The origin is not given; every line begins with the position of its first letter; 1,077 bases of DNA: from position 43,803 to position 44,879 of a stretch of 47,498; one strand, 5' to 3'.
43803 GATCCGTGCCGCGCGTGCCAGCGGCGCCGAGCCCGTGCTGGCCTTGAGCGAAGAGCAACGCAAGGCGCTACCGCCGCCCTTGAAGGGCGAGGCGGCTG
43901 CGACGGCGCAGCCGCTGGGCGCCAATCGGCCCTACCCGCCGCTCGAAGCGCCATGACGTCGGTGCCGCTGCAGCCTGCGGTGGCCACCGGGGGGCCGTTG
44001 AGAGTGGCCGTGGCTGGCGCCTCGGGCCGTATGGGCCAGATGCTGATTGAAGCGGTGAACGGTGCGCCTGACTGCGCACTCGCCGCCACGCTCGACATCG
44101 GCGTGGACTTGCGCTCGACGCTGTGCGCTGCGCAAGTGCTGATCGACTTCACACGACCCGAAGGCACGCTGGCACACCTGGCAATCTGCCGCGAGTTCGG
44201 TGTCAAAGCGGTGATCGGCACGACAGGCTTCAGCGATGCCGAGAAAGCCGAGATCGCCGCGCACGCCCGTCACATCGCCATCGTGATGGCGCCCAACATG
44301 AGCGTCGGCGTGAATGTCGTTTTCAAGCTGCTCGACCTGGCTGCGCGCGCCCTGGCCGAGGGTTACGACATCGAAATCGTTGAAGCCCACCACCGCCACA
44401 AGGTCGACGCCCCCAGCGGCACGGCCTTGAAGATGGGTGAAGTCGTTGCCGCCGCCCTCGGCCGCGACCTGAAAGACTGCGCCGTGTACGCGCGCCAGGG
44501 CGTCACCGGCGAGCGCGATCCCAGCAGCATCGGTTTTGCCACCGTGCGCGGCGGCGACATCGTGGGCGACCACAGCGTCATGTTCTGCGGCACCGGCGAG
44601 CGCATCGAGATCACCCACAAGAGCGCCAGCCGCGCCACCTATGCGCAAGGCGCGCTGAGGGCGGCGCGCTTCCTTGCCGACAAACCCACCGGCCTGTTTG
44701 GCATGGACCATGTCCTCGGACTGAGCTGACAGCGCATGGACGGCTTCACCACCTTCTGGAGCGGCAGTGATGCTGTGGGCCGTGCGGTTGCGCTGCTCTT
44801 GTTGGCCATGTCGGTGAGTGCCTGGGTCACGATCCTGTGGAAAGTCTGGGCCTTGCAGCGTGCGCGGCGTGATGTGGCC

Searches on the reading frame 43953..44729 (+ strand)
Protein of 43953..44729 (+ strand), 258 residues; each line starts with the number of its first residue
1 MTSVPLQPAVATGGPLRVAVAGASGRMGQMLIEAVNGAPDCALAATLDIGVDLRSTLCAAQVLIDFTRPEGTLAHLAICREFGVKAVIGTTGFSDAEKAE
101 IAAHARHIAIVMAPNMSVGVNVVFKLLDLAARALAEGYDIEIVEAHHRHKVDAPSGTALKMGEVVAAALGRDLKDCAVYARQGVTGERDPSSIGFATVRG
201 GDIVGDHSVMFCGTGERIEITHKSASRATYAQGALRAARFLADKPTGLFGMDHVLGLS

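Call 7: search_protein_families(library=pfam, proteins=[window:43953-44729:+], max_evalue=0.001)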
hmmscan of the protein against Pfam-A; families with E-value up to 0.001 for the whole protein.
window:43953-44729:+ (258 aa): 2 families
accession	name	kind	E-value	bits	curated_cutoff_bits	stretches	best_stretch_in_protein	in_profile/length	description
PF05173.19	DapB_C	-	1.8e-45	154.3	27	1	119-255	1-121/121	Dihydrodipicolinate reductase, C-terminus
PF01113.26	DapB_N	-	1.1e-29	103.5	25.6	1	17-116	2-124/124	Dihydrodipicolinate reductase, N-terminus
